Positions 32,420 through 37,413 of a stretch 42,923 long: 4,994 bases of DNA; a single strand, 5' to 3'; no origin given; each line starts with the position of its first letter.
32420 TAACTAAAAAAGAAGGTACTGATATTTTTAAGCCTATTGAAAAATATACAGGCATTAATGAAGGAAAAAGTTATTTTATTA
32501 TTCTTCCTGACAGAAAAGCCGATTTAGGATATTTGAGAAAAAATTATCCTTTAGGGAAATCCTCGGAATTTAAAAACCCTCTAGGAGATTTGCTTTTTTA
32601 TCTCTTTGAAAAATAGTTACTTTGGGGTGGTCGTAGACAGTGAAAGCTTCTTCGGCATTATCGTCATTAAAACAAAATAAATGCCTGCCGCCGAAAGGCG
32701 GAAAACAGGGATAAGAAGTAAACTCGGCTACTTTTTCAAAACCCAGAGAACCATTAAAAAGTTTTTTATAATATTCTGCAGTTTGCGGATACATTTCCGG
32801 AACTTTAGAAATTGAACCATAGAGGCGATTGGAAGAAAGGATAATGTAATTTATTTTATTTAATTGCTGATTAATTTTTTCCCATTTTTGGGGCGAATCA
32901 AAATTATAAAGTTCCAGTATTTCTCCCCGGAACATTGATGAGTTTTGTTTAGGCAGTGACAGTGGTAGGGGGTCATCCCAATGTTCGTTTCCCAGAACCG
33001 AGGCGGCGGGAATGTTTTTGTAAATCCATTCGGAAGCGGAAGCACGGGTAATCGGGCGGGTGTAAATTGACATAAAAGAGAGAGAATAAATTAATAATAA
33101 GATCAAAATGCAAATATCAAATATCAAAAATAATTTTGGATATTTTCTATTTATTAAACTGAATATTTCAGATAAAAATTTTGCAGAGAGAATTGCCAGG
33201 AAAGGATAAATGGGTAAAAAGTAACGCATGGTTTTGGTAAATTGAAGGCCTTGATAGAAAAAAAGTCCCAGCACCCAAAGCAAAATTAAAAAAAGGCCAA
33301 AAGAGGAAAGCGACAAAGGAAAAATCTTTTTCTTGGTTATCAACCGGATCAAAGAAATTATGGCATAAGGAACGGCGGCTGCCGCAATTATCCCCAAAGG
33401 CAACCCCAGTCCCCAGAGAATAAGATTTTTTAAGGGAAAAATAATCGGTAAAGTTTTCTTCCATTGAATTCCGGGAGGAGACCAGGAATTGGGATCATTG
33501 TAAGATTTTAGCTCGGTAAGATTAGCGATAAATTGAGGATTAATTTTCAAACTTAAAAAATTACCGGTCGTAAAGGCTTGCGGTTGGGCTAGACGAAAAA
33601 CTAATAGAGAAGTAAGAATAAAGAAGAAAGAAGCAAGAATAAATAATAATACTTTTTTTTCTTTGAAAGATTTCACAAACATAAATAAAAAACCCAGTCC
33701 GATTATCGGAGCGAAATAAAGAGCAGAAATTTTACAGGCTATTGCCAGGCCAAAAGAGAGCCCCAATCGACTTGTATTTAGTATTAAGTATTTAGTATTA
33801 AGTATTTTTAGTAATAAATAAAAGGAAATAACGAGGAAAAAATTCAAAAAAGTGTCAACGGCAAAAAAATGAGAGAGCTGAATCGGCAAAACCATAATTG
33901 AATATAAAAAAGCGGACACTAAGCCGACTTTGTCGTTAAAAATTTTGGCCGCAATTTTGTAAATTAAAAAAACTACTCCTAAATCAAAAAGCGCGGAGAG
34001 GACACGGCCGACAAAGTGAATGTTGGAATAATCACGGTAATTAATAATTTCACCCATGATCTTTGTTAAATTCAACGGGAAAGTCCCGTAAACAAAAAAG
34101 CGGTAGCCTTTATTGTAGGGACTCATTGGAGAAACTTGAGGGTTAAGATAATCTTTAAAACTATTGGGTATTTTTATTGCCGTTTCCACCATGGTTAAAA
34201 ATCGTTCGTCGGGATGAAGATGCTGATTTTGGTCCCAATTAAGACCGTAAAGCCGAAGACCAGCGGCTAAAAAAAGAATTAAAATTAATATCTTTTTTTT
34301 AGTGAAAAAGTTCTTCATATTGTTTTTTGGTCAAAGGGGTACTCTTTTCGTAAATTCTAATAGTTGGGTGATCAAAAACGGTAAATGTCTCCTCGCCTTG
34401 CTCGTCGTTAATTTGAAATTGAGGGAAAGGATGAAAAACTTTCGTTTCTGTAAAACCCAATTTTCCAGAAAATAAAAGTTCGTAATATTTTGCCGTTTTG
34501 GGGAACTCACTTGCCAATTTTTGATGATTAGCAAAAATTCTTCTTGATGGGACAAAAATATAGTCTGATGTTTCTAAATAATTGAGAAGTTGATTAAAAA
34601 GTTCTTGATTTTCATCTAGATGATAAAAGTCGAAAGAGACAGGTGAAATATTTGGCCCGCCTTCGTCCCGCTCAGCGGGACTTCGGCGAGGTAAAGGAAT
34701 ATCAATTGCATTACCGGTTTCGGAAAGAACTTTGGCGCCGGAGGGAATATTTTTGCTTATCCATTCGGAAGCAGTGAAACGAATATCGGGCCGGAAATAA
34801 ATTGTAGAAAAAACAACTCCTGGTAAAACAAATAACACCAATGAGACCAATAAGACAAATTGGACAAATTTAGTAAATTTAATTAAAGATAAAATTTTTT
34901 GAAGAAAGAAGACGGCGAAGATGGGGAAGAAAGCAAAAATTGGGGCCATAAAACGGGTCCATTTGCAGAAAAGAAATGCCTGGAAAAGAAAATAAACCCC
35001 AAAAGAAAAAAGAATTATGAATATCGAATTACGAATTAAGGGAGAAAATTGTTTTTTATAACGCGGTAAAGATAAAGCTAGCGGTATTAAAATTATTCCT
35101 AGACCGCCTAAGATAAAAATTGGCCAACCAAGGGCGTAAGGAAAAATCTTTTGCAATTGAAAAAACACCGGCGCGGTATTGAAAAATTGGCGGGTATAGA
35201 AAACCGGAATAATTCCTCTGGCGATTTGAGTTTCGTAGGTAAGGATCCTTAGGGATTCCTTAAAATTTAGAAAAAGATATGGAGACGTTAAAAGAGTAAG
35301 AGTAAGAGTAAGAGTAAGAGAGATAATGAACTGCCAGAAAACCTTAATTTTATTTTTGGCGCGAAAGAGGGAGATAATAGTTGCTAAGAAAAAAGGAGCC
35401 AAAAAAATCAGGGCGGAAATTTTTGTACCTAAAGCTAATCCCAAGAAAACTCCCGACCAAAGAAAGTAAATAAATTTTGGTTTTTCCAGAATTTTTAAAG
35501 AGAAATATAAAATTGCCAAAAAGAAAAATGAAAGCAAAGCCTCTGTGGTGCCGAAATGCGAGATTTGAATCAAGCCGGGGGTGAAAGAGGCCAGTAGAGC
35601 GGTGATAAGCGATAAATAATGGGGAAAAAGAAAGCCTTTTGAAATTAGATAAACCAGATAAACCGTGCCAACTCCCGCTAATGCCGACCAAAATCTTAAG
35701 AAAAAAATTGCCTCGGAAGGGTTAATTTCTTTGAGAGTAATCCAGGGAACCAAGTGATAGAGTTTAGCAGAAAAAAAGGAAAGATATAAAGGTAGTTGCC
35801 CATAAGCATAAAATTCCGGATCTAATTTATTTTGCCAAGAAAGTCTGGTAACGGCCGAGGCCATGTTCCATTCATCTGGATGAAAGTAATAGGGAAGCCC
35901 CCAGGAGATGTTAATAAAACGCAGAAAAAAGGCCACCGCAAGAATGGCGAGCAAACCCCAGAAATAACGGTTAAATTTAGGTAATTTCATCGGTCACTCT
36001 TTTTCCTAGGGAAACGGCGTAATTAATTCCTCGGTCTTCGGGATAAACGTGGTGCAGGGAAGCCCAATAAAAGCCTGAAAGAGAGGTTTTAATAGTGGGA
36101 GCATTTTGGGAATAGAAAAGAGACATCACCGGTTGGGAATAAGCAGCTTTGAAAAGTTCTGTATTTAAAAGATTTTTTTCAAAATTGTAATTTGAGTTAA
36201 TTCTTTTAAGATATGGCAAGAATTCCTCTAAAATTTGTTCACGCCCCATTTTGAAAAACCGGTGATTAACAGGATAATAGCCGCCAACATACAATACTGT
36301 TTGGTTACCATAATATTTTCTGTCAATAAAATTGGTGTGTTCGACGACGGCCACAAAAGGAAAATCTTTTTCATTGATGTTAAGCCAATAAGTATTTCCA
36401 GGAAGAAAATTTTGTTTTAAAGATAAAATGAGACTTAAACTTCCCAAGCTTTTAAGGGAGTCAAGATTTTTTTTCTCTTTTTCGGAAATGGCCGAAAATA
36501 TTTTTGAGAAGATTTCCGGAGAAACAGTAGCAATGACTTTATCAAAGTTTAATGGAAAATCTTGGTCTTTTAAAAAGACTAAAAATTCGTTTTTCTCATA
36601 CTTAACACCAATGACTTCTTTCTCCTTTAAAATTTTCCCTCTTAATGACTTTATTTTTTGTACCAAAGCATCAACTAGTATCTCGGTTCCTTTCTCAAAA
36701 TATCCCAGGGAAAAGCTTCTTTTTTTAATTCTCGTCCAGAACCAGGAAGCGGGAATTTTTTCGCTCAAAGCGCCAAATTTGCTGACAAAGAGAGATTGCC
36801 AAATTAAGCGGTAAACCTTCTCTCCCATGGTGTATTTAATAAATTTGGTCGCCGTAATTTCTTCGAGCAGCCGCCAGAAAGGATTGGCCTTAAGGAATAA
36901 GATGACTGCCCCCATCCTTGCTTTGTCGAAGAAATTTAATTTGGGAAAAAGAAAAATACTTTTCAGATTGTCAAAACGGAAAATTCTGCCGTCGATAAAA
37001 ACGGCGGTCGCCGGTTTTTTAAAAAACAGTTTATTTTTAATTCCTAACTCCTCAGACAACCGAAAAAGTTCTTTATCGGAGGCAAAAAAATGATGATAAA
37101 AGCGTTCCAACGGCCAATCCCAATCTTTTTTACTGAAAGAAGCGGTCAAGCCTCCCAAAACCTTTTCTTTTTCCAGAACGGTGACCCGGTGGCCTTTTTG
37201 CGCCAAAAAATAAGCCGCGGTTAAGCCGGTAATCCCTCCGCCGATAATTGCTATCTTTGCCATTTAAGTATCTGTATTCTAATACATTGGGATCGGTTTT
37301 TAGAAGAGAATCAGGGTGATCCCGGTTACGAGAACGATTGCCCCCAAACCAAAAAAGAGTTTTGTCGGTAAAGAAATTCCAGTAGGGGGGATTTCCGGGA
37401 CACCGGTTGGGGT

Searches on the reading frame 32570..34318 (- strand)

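Call 77: search_protein_families(library=pfam, proteins=[window:32570-34318:-], max_evalue=0.001)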
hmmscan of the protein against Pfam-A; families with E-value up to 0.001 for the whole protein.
window:32570-34318:- (582 aa): 2 families
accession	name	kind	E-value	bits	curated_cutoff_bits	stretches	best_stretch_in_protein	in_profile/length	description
PF13231.12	PMT_2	-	3.8e-11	43.9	26.1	1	102-236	22-156/160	Dolichyl-phosphate-mannose-protein mannosyltransferase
PF02366.24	PMT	-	1.7e-05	25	22.7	1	102-239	83-226/245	Dolichyl-phosphate-mannose-protein mannosyltransferase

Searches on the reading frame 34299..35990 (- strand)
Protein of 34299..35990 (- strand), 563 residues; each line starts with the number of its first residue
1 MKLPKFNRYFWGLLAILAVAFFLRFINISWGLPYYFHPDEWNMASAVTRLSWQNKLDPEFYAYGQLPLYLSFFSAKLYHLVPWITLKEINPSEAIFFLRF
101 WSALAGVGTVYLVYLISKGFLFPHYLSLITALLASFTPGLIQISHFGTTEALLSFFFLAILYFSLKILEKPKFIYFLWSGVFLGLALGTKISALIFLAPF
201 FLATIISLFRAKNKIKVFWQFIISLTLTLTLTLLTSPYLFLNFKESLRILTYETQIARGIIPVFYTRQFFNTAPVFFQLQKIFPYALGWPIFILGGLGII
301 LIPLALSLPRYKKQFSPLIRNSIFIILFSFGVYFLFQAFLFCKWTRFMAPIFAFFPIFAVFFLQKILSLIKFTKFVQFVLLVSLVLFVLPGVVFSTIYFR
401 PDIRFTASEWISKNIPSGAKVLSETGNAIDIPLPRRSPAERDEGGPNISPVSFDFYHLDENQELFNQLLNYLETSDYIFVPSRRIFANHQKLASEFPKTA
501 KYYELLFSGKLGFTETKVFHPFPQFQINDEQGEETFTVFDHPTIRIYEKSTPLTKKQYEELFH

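Call 77: search_protein_families(library=pfam, proteins=[window:34299-35990:-], max_evalue=0.001)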
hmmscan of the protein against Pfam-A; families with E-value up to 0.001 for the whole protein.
window:34299-35990:- (563 aa): 2 families
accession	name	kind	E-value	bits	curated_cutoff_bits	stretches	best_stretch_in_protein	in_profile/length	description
PF13231.12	PMT_2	-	1.6e-13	51.6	26.1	1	96-231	22-153/160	Dolichyl-phosphate-mannose-protein mannosyltransferase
PF02366.24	PMT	-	3.4e-11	43.6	22.7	1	79-231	64-225/245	Dolichyl-phosphate-mannose-protein mannosyltransferase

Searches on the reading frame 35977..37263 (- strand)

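Call 77: search_protein_families(library=pfam, proteins=[window:35977-37263:-], max_evalue=0.001)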
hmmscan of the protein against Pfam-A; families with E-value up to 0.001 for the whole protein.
window:35977-37263:- (428 aa): 11 families
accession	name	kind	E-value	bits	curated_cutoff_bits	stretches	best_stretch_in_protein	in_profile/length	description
PF01593.30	Amino_oxidase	-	7.6e-32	111.6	19.8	1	11-427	1-442/443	Flavin containing amine oxidoreductase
PF13450.12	NAD_binding_8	-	1.1e-14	54.9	21.9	1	6-72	1-67/68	NAD(P)-binding Rossmann-like domain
PF01266.30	DAO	-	1.7e-12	48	27.9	1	3-41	1-38/353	FAD dependent oxidoreductase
PF00890.30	FAD_binding_2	-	1.1e-07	31.9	20.4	1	4-42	2-39/414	FAD binding domain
PF03486.20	HI0933_like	-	8.9e-07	29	50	1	3-37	2-36/244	HI0933-like protein Rossmann domain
PF12831.13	FAD_oxidored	-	1.1e-06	28.7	27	1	4-42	2-40/416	FAD dependent oxidoreductase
PF07992.20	Pyr_redox_2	-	2.9e-06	27.4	26.1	1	3-38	2-37/291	Pyridine nucleotide-disulphide oxidoreductase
PF00070.33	Pyr_redox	-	9.8e-06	26.4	22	1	3-37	1-35/82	Pyridine nucleotide-disulphide oxidoreductase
PF01494.25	FAD_binding_3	-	5.6e-05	23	22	1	2-34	2-34/349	FAD binding domain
PF01946.23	Thi4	-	6.1e-05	22.8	26.2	1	3-38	19-55/235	Thi4 family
PF06100.17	MCRA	-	0.00061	19.2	23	0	4-47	4-51/495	MCRA family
